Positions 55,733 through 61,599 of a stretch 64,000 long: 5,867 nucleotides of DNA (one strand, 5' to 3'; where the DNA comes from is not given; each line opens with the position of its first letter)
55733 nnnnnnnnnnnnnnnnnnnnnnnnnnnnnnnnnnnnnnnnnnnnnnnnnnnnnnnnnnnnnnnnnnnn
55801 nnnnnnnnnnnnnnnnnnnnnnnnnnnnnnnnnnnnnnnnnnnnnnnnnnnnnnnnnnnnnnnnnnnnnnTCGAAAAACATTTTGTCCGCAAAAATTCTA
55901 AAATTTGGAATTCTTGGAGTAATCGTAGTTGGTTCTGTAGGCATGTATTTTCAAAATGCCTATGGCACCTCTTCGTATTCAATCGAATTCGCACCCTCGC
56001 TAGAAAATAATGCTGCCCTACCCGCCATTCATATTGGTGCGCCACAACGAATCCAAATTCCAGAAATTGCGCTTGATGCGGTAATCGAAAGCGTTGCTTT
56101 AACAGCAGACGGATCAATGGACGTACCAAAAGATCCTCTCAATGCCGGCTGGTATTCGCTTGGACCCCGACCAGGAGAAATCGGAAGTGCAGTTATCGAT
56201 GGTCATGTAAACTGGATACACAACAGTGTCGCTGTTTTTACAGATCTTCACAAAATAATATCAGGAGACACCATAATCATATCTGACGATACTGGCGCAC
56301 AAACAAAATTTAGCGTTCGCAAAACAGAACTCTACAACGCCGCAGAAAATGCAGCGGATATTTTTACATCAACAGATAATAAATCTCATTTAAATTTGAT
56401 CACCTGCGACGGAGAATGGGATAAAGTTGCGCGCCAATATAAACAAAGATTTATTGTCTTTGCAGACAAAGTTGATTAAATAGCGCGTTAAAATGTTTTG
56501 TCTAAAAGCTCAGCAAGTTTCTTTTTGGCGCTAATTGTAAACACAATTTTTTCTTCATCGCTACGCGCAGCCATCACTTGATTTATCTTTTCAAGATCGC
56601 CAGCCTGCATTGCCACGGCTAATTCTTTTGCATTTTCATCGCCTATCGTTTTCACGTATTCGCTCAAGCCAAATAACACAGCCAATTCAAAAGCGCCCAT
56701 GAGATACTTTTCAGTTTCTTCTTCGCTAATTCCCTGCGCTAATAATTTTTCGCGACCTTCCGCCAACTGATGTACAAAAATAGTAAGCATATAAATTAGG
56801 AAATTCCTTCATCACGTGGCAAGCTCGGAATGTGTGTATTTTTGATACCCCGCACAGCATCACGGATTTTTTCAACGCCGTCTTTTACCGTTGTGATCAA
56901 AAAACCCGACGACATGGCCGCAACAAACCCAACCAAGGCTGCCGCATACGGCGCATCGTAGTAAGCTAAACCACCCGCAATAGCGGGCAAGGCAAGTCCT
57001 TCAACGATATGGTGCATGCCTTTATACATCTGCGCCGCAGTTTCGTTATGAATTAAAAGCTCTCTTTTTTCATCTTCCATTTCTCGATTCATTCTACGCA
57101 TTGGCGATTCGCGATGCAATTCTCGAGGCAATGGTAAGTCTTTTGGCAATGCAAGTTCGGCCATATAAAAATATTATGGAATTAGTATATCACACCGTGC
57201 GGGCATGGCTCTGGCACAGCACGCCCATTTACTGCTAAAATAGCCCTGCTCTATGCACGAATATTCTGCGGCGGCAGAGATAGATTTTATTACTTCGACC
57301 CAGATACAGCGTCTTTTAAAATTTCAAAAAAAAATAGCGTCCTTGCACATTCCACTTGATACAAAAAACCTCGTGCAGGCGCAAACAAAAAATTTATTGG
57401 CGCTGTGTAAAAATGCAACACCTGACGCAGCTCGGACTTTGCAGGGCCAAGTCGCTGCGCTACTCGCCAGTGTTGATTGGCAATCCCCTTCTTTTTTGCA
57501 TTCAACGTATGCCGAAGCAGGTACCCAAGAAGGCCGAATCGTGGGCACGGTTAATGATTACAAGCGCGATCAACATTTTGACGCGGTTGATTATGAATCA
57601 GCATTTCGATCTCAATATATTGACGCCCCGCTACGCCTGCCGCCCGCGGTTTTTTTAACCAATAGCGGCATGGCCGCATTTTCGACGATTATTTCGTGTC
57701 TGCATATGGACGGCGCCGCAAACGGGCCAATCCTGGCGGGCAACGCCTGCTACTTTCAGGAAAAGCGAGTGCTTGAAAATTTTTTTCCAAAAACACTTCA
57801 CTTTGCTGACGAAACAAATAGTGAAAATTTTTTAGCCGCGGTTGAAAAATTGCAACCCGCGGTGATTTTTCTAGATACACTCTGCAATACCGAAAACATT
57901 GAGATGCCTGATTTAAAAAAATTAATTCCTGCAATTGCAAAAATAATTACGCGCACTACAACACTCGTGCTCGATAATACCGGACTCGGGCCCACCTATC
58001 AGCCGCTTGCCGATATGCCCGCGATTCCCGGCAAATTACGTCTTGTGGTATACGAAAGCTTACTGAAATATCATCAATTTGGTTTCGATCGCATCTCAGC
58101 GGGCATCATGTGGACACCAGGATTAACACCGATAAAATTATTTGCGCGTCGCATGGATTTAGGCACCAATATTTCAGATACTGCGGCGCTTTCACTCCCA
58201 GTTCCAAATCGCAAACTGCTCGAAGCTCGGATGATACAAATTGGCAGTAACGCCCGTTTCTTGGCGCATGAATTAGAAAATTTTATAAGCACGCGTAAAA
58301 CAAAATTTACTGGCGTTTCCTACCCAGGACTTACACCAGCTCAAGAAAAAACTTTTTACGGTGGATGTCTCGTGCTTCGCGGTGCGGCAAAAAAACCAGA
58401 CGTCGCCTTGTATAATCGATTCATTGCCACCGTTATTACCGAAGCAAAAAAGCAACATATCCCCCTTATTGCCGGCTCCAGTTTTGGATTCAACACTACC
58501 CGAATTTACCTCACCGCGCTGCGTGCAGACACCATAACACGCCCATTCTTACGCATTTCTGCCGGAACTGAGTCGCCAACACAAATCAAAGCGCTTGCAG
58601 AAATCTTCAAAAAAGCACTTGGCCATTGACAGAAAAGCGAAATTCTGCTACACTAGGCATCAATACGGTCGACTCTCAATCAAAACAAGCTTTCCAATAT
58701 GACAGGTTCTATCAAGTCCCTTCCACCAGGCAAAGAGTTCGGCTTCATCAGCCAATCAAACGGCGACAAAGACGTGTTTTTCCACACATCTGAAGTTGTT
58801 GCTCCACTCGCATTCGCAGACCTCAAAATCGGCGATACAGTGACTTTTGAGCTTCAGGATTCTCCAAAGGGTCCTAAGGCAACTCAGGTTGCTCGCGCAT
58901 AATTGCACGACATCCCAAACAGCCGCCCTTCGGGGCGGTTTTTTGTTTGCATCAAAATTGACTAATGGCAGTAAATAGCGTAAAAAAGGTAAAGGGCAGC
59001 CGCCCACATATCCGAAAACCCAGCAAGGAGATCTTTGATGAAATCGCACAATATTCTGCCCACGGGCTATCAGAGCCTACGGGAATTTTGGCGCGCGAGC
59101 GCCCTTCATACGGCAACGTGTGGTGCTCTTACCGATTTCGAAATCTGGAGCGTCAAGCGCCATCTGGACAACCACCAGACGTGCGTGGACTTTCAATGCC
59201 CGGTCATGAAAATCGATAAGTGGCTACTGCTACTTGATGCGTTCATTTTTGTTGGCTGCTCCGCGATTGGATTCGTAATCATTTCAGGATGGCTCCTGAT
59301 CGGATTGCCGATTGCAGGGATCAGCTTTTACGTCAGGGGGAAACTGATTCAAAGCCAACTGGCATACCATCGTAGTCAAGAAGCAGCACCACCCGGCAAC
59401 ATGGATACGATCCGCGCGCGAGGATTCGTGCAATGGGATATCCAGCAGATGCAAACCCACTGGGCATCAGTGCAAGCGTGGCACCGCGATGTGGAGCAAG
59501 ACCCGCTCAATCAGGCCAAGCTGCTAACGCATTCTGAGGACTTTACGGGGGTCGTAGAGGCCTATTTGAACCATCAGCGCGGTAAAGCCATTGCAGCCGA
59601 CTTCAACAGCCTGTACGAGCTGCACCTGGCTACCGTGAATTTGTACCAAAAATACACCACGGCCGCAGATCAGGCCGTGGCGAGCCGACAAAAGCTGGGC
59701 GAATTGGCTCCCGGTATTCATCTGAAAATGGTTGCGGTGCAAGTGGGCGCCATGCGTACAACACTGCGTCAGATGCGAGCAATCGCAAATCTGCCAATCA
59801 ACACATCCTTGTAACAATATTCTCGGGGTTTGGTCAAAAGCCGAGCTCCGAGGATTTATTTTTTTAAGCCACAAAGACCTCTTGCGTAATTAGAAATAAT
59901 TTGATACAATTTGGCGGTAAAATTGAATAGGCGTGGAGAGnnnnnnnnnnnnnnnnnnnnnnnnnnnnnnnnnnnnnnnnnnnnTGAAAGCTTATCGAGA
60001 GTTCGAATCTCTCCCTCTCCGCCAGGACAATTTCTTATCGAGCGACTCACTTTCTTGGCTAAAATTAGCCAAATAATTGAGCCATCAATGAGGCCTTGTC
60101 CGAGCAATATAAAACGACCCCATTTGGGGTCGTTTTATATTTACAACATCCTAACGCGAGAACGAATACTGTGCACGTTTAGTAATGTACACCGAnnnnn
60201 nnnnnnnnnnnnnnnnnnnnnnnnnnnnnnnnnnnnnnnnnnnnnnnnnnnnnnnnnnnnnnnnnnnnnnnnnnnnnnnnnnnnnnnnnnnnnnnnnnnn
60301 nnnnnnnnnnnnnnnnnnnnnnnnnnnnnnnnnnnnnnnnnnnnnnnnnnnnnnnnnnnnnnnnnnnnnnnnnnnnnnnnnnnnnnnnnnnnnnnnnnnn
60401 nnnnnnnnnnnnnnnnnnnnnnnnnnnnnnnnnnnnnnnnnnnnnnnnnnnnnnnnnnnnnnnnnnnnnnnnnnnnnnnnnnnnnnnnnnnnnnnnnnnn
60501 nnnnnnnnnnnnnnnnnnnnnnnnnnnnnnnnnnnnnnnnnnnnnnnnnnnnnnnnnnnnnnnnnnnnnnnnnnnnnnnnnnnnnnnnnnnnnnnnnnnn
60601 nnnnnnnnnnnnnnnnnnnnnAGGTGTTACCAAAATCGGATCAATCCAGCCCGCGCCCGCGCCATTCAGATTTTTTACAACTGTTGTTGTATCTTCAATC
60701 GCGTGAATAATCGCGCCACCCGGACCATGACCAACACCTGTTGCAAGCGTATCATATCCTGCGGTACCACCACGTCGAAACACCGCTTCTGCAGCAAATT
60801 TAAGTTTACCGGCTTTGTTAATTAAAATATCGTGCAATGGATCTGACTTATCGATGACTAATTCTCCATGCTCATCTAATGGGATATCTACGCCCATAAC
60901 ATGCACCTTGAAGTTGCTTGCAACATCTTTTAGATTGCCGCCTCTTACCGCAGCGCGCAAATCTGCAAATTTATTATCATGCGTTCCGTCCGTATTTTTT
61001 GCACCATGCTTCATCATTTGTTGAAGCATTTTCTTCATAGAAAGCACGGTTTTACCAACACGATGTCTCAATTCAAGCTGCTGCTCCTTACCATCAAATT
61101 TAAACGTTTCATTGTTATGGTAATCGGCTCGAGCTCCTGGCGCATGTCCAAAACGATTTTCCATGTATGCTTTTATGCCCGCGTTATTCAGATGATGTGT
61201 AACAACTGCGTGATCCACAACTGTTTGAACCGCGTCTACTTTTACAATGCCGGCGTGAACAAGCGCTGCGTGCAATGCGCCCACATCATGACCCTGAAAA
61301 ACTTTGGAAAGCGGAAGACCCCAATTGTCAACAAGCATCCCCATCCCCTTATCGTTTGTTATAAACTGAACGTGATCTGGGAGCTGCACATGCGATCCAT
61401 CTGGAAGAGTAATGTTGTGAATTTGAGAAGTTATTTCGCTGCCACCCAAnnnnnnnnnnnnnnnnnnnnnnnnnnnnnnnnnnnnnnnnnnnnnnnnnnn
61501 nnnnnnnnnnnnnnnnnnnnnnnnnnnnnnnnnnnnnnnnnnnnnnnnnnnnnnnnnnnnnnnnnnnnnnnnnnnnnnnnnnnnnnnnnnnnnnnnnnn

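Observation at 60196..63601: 1006-aa multi-TM hypothetical protein with a small acidic upstream partner, next to recQ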

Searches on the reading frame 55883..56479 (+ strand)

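Call 17: search_protein_families(library=pfam, proteins=[window:55883-56479:+], max_evalue=0.01)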
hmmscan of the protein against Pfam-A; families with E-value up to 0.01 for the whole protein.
window:55883-56479:+ (198 aa): 1 family
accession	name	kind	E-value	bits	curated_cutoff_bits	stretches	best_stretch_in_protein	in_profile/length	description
PF04203.18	Sortase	-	1.2e-21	77.2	26.6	1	57-197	1-125/125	Sortase domain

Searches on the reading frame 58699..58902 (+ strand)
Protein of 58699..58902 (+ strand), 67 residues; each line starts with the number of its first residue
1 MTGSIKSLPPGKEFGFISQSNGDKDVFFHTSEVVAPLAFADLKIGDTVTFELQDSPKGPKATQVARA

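Call 17: search_protein_families(library=pfam, proteins=[window:58699-58902:+], max_evalue=0.01)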
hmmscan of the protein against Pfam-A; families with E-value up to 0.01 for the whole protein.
window:58699-58902:+ (67 aa): 2 families
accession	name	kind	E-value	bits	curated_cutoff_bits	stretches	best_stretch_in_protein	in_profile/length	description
PF00313.28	CSD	-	3.9e-18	65.5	27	1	1-65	1-64/66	'Cold-shock' DNA-binding domain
PF20999.2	DUF4438_C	-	0.0074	16.6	27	1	12-60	26-74/124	Domain of unknown function (DUF4438), C-terminal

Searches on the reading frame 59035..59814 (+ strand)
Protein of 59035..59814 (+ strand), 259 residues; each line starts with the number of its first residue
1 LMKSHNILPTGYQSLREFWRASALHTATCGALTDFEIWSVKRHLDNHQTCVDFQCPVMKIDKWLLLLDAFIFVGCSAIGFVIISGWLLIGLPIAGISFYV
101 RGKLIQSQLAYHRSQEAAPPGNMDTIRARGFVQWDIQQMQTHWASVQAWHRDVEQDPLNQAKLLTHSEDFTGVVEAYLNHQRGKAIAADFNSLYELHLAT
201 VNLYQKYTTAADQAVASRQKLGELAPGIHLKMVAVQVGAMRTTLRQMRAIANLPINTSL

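Call 3: search_protein_families(library=pfam, proteins=[window:59035-59814:+], max_evalue=1)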
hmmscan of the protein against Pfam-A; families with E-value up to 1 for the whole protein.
window:59035-59814:+ (259 aa): 1 family
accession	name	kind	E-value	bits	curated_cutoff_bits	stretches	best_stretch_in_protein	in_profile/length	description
PF05964.19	FYRN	-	0.065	13.3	24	1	4-25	27-48/60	F/Y-rich N-terminus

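Call 7: search_protein_families(library=ncbifam, proteins=[window:59035-59814:+], max_evalue=1)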
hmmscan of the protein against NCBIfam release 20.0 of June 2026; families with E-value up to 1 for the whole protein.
window:59035-59814:+ (259 aa): 0 families

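Call 19: search_protein_families(library=phrogs, proteins=[window:59035-59814:+], max_evalue=1)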
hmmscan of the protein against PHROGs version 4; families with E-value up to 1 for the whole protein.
window:59035-59814:+ (259 aa): 2 families
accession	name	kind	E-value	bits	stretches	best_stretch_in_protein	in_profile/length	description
phrog_9385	-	lysis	0.00075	20.9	1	58-80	1-23/97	Rz-like spanin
phrog_38110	-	unknown function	0.17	12.8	1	162-208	31-77/82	-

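Call 20: search_protein_families(library=padloc, proteins=[window:59035-59814:+], max_evalue=1)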
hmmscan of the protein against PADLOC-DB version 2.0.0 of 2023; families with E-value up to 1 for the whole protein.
window:59035-59814:+ (259 aa): 0 families
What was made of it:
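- Checked: No enzymatic family matches the big protein (calls 3, 7, 19, 20).
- Tried and rejected: Pfam, NCBIfam, PHROGs and PADLOC on both proteins gave nothing significant (calls 3, 7, 19, 20).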

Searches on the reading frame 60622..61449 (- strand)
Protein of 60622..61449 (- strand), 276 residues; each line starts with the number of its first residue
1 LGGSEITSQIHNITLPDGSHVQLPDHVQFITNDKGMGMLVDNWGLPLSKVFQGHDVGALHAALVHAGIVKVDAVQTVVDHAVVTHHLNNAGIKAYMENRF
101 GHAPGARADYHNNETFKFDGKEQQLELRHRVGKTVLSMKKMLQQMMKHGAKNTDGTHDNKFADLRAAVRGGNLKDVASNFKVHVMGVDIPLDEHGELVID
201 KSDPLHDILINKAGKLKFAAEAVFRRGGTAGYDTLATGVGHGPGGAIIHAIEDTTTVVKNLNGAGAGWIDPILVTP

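Call 80: predict_structure(alignment_id=A4)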
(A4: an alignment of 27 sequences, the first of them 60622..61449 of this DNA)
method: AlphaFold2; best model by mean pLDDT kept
length: 276 residues; sequences in the alignment: 27
mean_pLDDT: 74.9   pTM: 0.57
mean pLDDT of the five models: 74.9, 74.7, 72.5, 72.3, 69.8
residues with pLDDT >= 90: 77; 70-90: 116; 50-70: 28; < 50: 55
segments of 3 or more residues with pLDDT < 50: 1-5, 72-83, 113-118, 248-276
pLDDT, mean of each block of 10 residues (from residue 1): 53 84 89 91 90 84 77 39 64 90 73 51 84 94 80 73 80 82 92 94 93 92 86 83 53 34 38 42
secondary structure, 60 per line:
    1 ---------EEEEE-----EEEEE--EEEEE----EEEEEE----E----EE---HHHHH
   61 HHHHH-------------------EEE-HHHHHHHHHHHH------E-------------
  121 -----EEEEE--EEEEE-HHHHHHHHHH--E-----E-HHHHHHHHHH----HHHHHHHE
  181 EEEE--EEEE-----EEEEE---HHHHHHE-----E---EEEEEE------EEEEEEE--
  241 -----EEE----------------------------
elements in order: E10-14 E20-24 E27-31 E36-41 H56-65 E85-87 H89-100 E126-130 E133-137 H139-148 H159-168 H173-179 E180-184 E187-190 E196-200 H204-209 E220-225 E232-238 E246-248

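Call 83: fold_search(model_id=the predicted structure, library=pdb)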
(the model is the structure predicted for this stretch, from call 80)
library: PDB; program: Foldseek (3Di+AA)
matches with E <= 10: 449; with E <= 0.001: 0
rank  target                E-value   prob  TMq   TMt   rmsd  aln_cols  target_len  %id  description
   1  6fhm_B                3.8e-01  0.08  0.10  0.14  20.7       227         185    8  Crystal structure of the F47E mutant of the lipoprotein localization factor, LolA (released 2018-07-25)
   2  3wo3_F                4.6e-01  0.20  0.15  0.15   4.9        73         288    7  Crystal structure of IL-18 in complex with IL-18 receptor alpha (released 2014-12-17)
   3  7wdl_C                4.6e-01  0.15  0.13  0.26   6.7        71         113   10  Fungal immunomodulatory protein FIP-nha (released 2022-06-29)
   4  8go7_A                5.2e-01  0.13  0.12  0.24   6.6        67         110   10  Fungal immunomodulatory protein FIP-nha N5+39A (released 2023-08-30)
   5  6kn9_A                5.9e-01  0.18  0.15  0.15   5.0        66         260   11  Crystal structure of human interleukin 18 receptor beta extracellular domain in complex with an antagonistic scFv (released 2020-02-12)
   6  3wo3_H                5.9e-01  0.18  0.15  0.15   5.0        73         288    7  Crystal structure of IL-18 in complex with IL-18 receptor alpha (released 2014-12-17)
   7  3f9u_B                7.1e-01  0.15  0.11  0.19  11.2        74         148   22  Crystal structure of C-terminal domain of putative exported cytochrome C biogenesis-related protein from Bacteroides f (released 2008-12-02)
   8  6r5x_B                7.5e-01  0.41  0.10  0.31   6.7        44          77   20  8-bladed beta-propeller formed by four 2-bladed fragments (released 2019-11-13)
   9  8go7_B                7.5e-01  0.11  0.12  0.24   6.8        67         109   10  Fungal immunomodulatory protein FIP-nha N5+39A (released 2023-08-30)
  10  2gix_B                7.5e-01  0.04  0.15  0.19  10.0       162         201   12  Cytoplasmic Domain Structure of Kir2.1 containing Andersen's Mutation R218Q and Rescue Mutation T309K (released 2006-07-25)
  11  8chu_A                8.0e-01  0.03  0.09  0.15  22.0       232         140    8  Crystal structure of human PURA repeat I-II K97E mutant (released 2024-02-21)
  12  3f9u_A                8.5e-01  0.20  0.12  0.20  10.8        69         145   22  Crystal structure of C-terminal domain of putative exported cytochrome C biogenesis-related protein from Bacteroides f (released 2008-12-02)
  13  6vc7_A                9.6e-01  0.21  0.12  0.10   7.6        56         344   18  Structure of the F349A mutant of the periplasmic domain of YejM from Salmonella typhimurium (released 2020-08-26)
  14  1xmw_MODEL_1_A        1.1e+00  0.15  0.14  0.20   5.8        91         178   10  CD3 EPSILON AND DELTA ECTODOMAIN FRAGMENT COMPLEX IN SINGLE-CHAIN CONSTRUCT (released 2004-11-30)
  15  6vat_F                1.1e+00  0.15  0.12  0.10   8.9        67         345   15  Structure of the periplasmic domain of YejM from Salmonella typhimurium (released 2020-08-26)
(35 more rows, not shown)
